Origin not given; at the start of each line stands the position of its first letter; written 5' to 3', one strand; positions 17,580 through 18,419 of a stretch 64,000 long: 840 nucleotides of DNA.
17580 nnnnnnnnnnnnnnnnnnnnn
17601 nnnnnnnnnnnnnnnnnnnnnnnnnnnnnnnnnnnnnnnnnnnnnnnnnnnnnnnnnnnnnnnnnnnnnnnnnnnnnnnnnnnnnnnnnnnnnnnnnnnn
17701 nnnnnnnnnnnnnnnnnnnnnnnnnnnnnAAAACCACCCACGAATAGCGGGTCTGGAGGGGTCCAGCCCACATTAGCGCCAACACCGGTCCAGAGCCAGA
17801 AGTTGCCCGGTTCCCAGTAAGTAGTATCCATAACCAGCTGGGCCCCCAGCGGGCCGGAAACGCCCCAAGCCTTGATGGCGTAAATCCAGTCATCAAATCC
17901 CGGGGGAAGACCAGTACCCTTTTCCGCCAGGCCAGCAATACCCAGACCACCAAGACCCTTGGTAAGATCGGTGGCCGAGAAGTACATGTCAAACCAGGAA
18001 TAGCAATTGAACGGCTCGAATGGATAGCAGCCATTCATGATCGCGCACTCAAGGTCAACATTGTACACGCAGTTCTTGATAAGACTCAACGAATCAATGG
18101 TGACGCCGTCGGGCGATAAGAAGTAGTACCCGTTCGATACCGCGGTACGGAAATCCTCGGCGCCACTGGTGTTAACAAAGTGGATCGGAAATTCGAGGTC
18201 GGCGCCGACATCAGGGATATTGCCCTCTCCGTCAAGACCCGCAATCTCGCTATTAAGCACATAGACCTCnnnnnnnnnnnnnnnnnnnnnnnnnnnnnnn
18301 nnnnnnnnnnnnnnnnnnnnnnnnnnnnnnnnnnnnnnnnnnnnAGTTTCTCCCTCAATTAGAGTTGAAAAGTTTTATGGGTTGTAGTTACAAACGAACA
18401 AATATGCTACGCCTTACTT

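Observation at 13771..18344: Three-member monocistronic exoprotein family whose N-domain may be cohesin-like, so cohesin and dockerin would sit in one polypeptide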

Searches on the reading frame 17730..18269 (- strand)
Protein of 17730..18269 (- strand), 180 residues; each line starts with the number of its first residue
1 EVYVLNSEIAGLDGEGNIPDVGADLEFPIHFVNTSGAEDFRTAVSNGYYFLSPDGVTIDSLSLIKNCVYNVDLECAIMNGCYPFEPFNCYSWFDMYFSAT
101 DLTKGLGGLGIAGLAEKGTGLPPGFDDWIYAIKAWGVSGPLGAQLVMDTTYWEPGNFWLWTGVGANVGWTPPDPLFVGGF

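Call 14: search_solved_structures(query=A2, max_evalue=10, show_alignments=2)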
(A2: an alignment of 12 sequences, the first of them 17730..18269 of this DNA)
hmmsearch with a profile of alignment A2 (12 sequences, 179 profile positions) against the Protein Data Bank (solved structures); distinct sequences matched with E-value up to 10: 0.

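Call 17: predict_structure(alignment_id=A2)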
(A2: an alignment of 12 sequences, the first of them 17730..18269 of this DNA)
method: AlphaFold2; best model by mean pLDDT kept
length: 180 residues; sequences in the alignment: 12
mean_pLDDT: 79.1   pTM: 0.79
mean pLDDT of the five models: 79.1, 73.5, 70.9, 70.9, 69.1
residues with pLDDT >= 90: 59; 70-90: 80; 50-70: 24; < 50: 17
segments of 3 or more residues with pLDDT < 50: 156-158, 161-169
pLDDT, mean of each block of 10 residues (from residue 1): 84 91 93 63 77 94 92 87 75 82 88 73 83 96 86 50 44 65
secondary structure, 60 per line:
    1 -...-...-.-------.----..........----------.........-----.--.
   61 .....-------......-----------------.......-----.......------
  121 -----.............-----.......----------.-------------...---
elements in order: E2-4 E23-32 E43-51 E60-65 H73-78 E96-102 E108-114 E126-138 E144-150 E175-177

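Call 20: fold_search(model_id=the predicted structure, library=pdb)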
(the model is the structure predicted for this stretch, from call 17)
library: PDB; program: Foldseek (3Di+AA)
matches with E <= 10: 520; with E <= 0.001: 0
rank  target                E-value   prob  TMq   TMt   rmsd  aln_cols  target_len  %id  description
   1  4uyp_A                2.2e-03  1.00  0.47  0.57   7.0       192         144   14  High resolution structure of the third cohesin ScaC in complex with the ScaB dockerin with a mutation in the N-termina (released 2015-04-15)
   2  4lee_A                2.4e-03  0.98  0.32  0.21   9.3       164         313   17  Structure of the Als3 adhesin from Candida albicans, residues 1-313 (mature sequence), triple mutant in the binding ca (released 2014-05-14)
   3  4uyp_C                3.7e-03  1.00  0.49  0.58   6.7       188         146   15  High resolution structure of the third cohesin ScaC in complex with the ScaB dockerin with a mutation in the N-termina (released 2015-04-15)
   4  6kgf_A                3.7e-03  0.99  0.41  0.48   7.3       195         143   10  Crystal structure of CaDoc0917(R16D)-CaCohA2 complex at pH 8.2 (released 2020-07-08)
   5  6kgc_A                4.4e-03  1.00  0.46  0.55   6.7       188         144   10  Crystal structure of CaDoc0917(R49D)-CaCohA2 complex at pH 5.4 (released 2020-07-08)
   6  1ohz_A                5.2e-03  1.00  0.45  0.55   5.9       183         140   14  Cohesin-Dockerin complex from the cellulosome of Clostridium thermocellum (released 2003-11-20)
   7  6kgd_A                5.2e-03  1.00  0.46  0.54   6.1       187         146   11  Crystal structure of CaDoc0917(R49D)-CaCohA2 complex at pH 8.0 (released 2020-07-08)
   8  5lxv_A                7.6e-03  0.98  0.45  0.46   9.0       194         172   13  Crystal structure of Ruminococcus flavefaciens scaffoldin C cohesin in complex with a dockerin from an uncharacterized (released 2016-10-19)
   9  5lxv_C                9.9e-03  0.99  0.46  0.48   8.8       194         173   12  Crystal structure of Ruminococcus flavefaciens scaffoldin C cohesin in complex with a dockerin from an uncharacterized (released 2016-10-19)
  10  6kgf_C                1.0e-02  0.99  0.46  0.54   5.8       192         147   11  Crystal structure of CaDoc0917(R16D)-CaCohA2 complex at pH 8.2 (released 2020-07-08)
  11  6kge_A                1.0e-02  0.99  0.42  0.51   6.7       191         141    9  Crystal structure of CaDoc0917(R16D)-CaCohA2 complex at pH 5.5 (released 2020-07-08)
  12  2jh2_A                1.0e-02  0.97  0.38  0.46   6.6       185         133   10  X-ray crystal structure of a cohesin-like module from Clostridium perfringens (released 2007-11-06)
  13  4uyq_A                1.2e-02  1.00  0.48  0.57   5.9       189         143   15  High resolution structure of the third cohesin ScaC in complex with the ScaB dockerin with a mutation in the C-termina (released 2015-04-15)
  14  6kg8_MODEL_1_A        1.2e-02  0.99  0.45  0.50   6.3       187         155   12  Solution structure of CaCohA2 from Clostridium acetobutylicum (released 2020-07-08)
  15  8ajy_A                1.2e-02  0.91  0.32  0.29   8.0       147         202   16  Ruminococcus flavefaciens Cohesin-Dockerin structure: dockerin from ScaH adaptor scaffoldin in complex with the cohesi (released 2022-11-02)
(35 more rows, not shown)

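Call 21: search_protein_representatives(alignment_id=A2)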
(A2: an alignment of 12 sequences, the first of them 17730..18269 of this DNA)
Query: 12 sequences, 179 profile positions. Proteins with E-value up to 0.001 (for the whole library): 684; up to 1e-10: 281; up to 1e-30: 36. The best 150 are listed.
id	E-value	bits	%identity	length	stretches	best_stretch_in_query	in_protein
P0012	7.6e-91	319.0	-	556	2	3-177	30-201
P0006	1.9e-75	268.8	-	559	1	2-177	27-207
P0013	9.1e-75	266.6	-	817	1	3-177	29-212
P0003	1.4e-73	262.7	-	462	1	1-178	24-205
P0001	1.5e-72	259.4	-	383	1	5-176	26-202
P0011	2.7e-72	258.6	-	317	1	2-174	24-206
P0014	2.7e-68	245.5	-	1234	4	10-170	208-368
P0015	2.1e-66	239.4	-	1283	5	22-176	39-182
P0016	2.0e-64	232.9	-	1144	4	9-177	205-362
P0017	2.5e-63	229.3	-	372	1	5-177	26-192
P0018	8.7e-59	214.5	-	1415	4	9-176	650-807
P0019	3.0e-56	206.3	-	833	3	9-177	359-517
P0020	7.4e-55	201.7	-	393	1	3-177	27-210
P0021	1.2e-48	181.5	-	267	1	5-177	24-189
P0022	1.8e-47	177.7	-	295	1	5-177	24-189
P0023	1.2e-46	175.0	-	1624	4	10-177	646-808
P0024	4.3e-43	163.4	-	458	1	3-177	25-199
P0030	2.4e-39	151.2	-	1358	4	11-176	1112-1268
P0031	5.2e-39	150.1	-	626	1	5-177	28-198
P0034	4.3e-37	143.9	-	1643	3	8-177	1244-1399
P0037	1.1e-36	142.5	-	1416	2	12-177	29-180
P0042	6.7e-33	130.2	-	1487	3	11-177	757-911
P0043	2.2e-31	125.3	-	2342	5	89-176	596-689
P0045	3.3e-30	121.4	-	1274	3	12-177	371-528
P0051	1.1e-28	116.5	-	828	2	10-175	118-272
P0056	2.3e-26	108.9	-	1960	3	22-177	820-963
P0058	2.2e-25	105.7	-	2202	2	10-177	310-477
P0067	4.4e-24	101.5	-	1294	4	22-177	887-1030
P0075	7.6e-22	94.2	-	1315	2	12-177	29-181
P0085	6.2e-20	88.0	-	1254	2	44-176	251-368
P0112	3.2e-17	79.1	-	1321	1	6-177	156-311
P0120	1.7e-16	76.7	-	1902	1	9-177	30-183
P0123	2.1e-16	76.5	-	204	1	11-177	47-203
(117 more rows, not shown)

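Call 27: search_protein_families(library=pfam, alignment_id=A3, max_evalue=1)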
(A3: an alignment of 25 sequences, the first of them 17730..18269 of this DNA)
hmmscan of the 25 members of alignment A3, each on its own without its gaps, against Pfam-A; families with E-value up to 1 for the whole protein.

A. member 1, window:17730-18269:- (180 aa): 0 families

B. families by the number of members that match (of 25 scanned): 9 families
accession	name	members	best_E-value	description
PF13860.13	FlgD_ig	6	2.2e-10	FlgD Ig-like domain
PF18962.6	Por_Secre_tail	6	6.5e-08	Secretion system C-terminal sorting domain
PF13585.12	CHU_C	6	4.2e-06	CHU_C Type IX secretion signal domain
PF00404.24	Dockerin_1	3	9.2e-07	Dockerin type I domain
PF02924.19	HDPD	1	0.022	Bacteriophage lambda head decoration protein D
PF10029.15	DUF2271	1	0.024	Predicted periplasmic protein (DUF2271)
PF14466.11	PLCC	1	0.028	PLAT/LH2 and C2-like Ca2+-binding lipoprotein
PF20251.4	Big_14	1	0.23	Bacterial Ig-like domain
PF07563.17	DUF1541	1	0.4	Protein of unknown function (DUF1541)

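Call 28: search_solved_structures(query=A3, max_evalue=10, show_alignments=3)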
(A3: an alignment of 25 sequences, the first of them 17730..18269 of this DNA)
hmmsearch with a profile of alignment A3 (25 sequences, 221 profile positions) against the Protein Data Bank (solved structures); distinct sequences matched with E-value up to 10: 0.

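Call 41: search_protein_families(library=pfam, proteins=[P0013, P0014, P0015, P0016, P0018, P0019, P0034, P0031, P0024], max_evalue=0.001)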
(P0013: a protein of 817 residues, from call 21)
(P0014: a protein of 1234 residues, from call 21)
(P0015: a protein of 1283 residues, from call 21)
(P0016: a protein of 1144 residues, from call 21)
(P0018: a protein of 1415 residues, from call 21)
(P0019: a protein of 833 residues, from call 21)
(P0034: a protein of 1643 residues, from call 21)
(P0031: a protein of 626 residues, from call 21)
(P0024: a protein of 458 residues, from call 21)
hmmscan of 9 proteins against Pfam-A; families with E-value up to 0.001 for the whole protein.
P0013 (817 aa): 5 families
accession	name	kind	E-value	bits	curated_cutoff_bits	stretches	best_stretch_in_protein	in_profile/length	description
PF05345.18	He_PIG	-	5.1e-46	155.5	24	5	480-560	2-96/96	Putative Ig domain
PF00801.26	PKD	-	3e-10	40.4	23.5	0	535-559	56-80/80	PKD domain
PF19408.5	PKD_6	-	2.1e-09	38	25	0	258-298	39-81/82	PKD-like domain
PF24908.1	Ig_SIBA-E_2nd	-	6.8e-06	26.7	27.8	0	595-635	36-77/117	Integrin beta-like protein A-E, second Ig-like domain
PF00404.24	Dockerin_1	-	0.00017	22.2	22.9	1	758-815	2-55/57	Dockerin type I domain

P0014 (1234 aa): 4 families
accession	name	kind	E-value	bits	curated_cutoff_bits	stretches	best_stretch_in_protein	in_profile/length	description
PF18962.6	Por_Secre_tail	-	6.4e-11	42.8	27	1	1157-1230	2-73/75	Secretion system C-terminal sorting domain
PF02753.23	PapD_C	-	6.3e-06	26.8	22.8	0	319-355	3-39/63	Pili assembly chaperone PapD, C-terminal domain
PF05610.16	DUF779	-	0.00022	21.8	25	0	548-593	46-91/94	Protein of unknown function (DUF779)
PF13860.13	FlgD_ig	-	0.00031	21.1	27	0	1165-1218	12-72/79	FlgD Ig-like domain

P0015 (1283 aa): 3 families
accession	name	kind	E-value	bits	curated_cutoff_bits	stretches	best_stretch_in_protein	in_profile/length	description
PF18962.6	Por_Secre_tail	-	2.6e-08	34.5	27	1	1205-1280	2-74/75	Secretion system C-terminal sorting domain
PF13860.13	FlgD_ig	-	9.4e-05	22.8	27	1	1215-1270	14-75/79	FlgD Ig-like domain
PF13584.12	BatD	-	0.00035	21.6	24.1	0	532-569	4-39/92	BatD DUF11 like domain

P0016 (1144 aa): 2 families
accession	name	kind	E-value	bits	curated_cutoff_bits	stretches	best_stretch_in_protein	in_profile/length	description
PF18962.6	Por_Secre_tail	-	4.8e-10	40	27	1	1066-1141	2-74/75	Secretion system C-terminal sorting domain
PF13860.13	FlgD_ig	-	3.6e-05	24.1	27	1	1078-1131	14-75/79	FlgD Ig-like domain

P0018 (1415 aa): 1 family
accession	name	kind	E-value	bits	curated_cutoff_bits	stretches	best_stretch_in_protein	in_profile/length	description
PF01835.25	MG2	-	0.0001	23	32.8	0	561-625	14-80/96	MG2 domain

P0019 (833 aa): 1 family
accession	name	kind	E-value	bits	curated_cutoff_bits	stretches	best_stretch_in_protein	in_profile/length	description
PF00404.24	Dockerin_1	-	3.5e-15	56.4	22.9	1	46-82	2-40/57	Dockerin type I domain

P0034 (1643 aa): 3 families
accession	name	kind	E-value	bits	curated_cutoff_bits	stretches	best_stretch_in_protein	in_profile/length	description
PF01640.23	Peptidase_C10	-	3.7e-45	155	26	1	177-372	1-194/194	Peptidase C10 family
PF18911.6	PKD_4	-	2.8e-09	37.4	27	1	727-762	34-69/85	PKD domain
PF00801.26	PKD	-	5e-07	30.1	23.5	1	729-760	31-64/80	PKD domain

P0031 (626 aa): 3 families
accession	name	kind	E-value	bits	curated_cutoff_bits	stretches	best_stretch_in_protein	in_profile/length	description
PF05345.18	He_PIG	-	1.8e-21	76.8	24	3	375-455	1-95/96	Putative Ig domain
PF00404.24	Dockerin_1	-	9.9e-06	26.1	22.9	1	566-618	2-50/57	Dockerin type I domain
PF00801.26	PKD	-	8.4e-05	22.9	23.5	0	328-367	37-78/80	PKD domain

P0024 (458 aa): 2 families
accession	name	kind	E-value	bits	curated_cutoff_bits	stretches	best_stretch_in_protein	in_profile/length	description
PF00404.24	Dockerin_1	-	7.9e-09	36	22.9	1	402-455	2-56/57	Dockerin type I domain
PF05345.18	He_PIG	-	3e-08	34.4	24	1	216-286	12-95/96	Putative Ig domain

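Call 58: find_homologous_proteins(query=A6, max_evalue=0.00001)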
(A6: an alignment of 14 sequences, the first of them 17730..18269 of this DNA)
Query A6 (14 sequences) (180 aa, profile of the alignment): 6 proteins with E <= 0.00001 among 2702 candidates.
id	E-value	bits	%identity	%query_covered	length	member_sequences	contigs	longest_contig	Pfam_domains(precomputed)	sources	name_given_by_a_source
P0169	1.6e-43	166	25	27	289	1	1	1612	PF18962.8,PF13860.13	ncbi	-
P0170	2.9e-39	152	34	42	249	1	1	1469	-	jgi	jgi:hypothetical protein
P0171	3.5e-36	142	29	87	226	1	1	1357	-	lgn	-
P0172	4.9e-35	139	35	39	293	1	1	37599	PF18962.8,PF13860.13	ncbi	-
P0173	4.7e-31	126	36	36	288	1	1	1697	-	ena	-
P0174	7.9e-28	115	24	96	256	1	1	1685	-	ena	-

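Call 59: list_cluster_members(proteins=[P0012, P0014, P0015, P0016, P0019, P0021, P0034, P0051, P0123, P0013])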
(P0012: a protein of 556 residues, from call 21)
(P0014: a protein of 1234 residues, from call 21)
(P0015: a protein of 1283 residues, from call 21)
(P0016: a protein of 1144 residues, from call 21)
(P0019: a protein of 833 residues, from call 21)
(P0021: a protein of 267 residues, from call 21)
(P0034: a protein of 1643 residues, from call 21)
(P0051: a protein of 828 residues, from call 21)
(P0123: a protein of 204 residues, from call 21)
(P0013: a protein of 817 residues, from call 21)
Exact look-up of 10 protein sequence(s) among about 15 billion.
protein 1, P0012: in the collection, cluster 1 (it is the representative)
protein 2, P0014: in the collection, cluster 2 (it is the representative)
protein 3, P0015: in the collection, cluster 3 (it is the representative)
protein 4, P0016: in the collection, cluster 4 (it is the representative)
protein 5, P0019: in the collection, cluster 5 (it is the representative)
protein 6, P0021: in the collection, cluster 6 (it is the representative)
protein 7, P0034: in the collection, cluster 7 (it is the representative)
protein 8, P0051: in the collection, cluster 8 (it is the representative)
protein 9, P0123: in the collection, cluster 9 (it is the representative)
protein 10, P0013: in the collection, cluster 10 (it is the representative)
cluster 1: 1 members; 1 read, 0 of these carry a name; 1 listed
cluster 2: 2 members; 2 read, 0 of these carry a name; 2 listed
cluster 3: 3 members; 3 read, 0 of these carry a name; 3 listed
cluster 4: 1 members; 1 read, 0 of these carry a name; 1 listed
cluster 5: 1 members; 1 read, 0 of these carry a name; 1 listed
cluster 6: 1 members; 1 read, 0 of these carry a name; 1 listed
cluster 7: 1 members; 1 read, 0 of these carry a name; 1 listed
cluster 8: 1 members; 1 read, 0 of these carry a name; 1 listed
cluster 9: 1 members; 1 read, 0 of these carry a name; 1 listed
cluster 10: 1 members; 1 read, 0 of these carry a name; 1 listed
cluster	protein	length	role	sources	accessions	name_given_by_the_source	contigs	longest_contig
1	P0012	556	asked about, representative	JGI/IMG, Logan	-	-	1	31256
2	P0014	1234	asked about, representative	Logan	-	-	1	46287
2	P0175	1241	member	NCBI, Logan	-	-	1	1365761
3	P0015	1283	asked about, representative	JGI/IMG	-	-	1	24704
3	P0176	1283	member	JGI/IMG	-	-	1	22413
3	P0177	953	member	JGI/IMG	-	-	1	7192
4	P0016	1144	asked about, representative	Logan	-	-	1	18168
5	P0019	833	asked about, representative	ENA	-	-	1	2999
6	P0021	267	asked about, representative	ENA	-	-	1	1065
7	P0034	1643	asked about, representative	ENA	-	-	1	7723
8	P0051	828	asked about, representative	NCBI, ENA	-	-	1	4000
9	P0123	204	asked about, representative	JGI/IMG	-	-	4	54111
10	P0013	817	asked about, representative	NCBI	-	-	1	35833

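Call 81: search_protein_families(library=pfam, alignment_id=A8, max_evalue=0.0001)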
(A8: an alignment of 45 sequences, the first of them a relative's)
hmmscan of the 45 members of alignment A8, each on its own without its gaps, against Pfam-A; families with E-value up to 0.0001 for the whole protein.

A. member 1, P0018 (1415 aa): 0 families

B. families by the number of members that match (of 45 scanned): 42 families (the first 25 are shown)
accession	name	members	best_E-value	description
PF18962.6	Por_Secre_tail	13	3.5e-11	Secretion system C-terminal sorting domain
PF13860.13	FlgD_ig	12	8.7e-11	FlgD Ig-like domain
PF00404.24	Dockerin_1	11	1.5e-12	Dockerin type I domain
PF00801.26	PKD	7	4.8e-32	PKD domain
PF19190.6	BACON_2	7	1.6e-18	Viral BACON domain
PF05345.18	He_PIG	6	1.9e-51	Putative Ig domain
PF02412.23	TSP_3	6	4.4e-29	Thrombospondin type 3 repeat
PF18911.6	PKD_4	5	8.8e-38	PKD domain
PF13585.12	CHU_C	5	1.2e-05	CHU_C Type IX secretion signal domain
PF17963.7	Big_9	4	4e-28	Bacterial Ig domain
PF17892.7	Cadherin_5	3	2.2e-25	Cadherin-like domain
PF24908.1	Ig_SIBA-E_2nd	3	1.2e-14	Integrin beta-like protein A-E, second Ig-like domain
PF19408.5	PKD_6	3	1.4e-09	PKD-like domain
PF07705.17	CARDB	2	1.1e-50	CARDB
PF24595.1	DUF7619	2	2.6e-23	Domain of unknown function (DUF7619)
PF00963.24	Cohesin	2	9.6e-16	Cohesin domain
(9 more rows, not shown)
